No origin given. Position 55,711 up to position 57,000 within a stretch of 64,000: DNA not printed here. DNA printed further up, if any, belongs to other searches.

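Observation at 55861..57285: TsdA-like diheme cytochrome c next to a signal-peptide-bearing DsrE-like protein: possible periplasmic sulfur-oxidation mini-module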

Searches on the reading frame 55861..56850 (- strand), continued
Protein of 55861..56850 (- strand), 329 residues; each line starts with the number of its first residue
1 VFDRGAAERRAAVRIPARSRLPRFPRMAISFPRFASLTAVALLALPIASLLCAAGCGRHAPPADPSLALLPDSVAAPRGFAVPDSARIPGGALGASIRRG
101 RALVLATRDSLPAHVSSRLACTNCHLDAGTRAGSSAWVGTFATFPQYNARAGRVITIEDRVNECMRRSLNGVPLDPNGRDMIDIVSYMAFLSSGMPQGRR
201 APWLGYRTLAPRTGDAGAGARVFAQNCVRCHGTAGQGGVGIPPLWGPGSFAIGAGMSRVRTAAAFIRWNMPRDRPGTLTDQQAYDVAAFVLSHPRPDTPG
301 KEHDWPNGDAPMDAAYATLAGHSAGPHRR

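Call 73: find_encoding_contigs(protein=P0454, flank=4000, max_places=1)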
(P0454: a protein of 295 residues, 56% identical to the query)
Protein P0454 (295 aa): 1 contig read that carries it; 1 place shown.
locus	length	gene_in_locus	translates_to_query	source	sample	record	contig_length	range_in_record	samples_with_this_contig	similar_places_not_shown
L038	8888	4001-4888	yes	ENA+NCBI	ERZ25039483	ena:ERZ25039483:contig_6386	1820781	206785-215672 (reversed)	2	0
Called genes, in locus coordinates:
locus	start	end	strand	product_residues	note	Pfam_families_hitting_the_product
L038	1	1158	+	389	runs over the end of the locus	PF01676:Metalloenzyme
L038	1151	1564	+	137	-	PF00383:dCMP_cyt_deam_1, PF08211:dCMP_cyt_deam_2, PF26947:CDL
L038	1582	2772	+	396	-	-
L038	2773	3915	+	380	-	-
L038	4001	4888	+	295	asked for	PF21342:SoxA-TsdA_cyt-c, PF13442:Cytochrome_CBB3, PF00034:Cytochrom_C (weak)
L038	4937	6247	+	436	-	PF00919:UPF0004, PF04055:Radical_SAM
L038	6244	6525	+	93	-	PF10719:ComFB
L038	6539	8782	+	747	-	PF03772:Competence, PF00753:Lactamase_B, PF12706:Lactamase_B_2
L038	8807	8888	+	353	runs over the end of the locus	PF00316:FBPase, PF18913:FBPase_C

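Call 74: find_encoding_contigs(protein=P0448, flank=4000, max_places=1)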
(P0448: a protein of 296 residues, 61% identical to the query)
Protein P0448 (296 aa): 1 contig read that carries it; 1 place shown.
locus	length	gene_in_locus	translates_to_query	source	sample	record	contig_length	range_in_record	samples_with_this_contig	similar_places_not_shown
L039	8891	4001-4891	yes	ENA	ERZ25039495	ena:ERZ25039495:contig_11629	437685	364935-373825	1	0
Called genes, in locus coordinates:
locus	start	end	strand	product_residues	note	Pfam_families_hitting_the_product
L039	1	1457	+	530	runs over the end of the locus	PF07690:MFS_1, PF00854:PTR2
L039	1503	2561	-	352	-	PF02322:Cyt_bd_oxida_II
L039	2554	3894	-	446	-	PF01654:Cyt_bd_oxida_I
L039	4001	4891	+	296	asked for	PF21342:SoxA-TsdA_cyt-c, PF13442:Cytochrome_CBB3, PF00034:Cytochrom_C (weak)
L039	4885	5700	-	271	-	-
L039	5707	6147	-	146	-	PF07386:DUF1499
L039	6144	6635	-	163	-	PF01161:PBP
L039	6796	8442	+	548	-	PF20656:MS_N, PF01274:MS_TIM-barrel, PF20659:MS_C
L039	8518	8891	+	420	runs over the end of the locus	PF10011:DUF2254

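Call 75: find_encoding_contigs(protein=P0462, flank=4000, max_places=1)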
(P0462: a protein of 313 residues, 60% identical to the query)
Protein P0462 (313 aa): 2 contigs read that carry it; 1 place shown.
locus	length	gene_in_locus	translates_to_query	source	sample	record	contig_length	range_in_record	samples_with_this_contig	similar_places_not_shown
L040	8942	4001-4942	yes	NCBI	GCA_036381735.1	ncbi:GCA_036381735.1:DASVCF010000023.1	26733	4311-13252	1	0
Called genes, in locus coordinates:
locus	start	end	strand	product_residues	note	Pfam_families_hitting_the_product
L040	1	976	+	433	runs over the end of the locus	PF02321:OEP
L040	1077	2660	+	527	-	PF25919:BSH_CusB (faint), PF25997:BSH_YhbJ (faint), PF25917:BSH_RND, PF25973:BSH_CzcB, PF25954:Beta-barrel_RND_2, PF25990:Beta-barrel_YknX, PF26002:Beta-barrel_AprE (weak), PF25975:CzcB_C (weak)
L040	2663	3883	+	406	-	PF12704:MacB_PCD, PF02687:FtsX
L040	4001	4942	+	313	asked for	PF21342:SoxA-TsdA_cyt-c, PF00034:Cytochrom_C (weak), PF13442:Cytochrome_CBB3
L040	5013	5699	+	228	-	-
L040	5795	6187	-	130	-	-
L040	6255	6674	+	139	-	PF01641:SelR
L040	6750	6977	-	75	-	-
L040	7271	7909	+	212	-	PF00111:Fer2, PF13085:Fer2_3 (weak), PF01799:Fer2_2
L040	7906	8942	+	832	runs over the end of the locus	PF01315:Ald_Xan_dh_C, PF02738:MoCoBD_1, PF20256:MoCoBD_2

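Call 84: predict_structure(alignment_id=A2)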
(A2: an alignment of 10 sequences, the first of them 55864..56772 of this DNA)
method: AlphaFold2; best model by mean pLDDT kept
length: 303 residues; sequences in the alignment: 10
mean_pLDDT: 39.7   pTM: 0.27
mean pLDDT of the five models: 39.7, 36.9, 35.8, 35.5, 35.2
residues with pLDDT >= 90: 0; 70-90: 0; 50-70: 54; < 50: 249
segments of 3 or more residues with pLDDT < 50: 1-13, 24-27, 29-57, 61-71, 73-143, 160-190, 200-206, 209-235, 266-303
pLDDT, mean of each block of 10 residues (from residue 1): 41 49 48 31 26 39 42 45 34 32 34 27 29 47 53 54 38 29 34 49 49 39 27 47 50 52 44 33 37 36 29
secondary structure, 60 per line:
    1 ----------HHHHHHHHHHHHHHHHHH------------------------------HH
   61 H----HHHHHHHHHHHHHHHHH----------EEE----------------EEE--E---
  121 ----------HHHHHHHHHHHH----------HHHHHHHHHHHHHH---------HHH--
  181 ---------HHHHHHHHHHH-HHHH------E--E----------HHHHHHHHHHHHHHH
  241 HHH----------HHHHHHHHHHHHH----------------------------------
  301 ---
elements in order: H11-28 H66-82 E93-95 E112-114 H131-142 H153-166 H190-200 H202-205 H226-243 H254-266
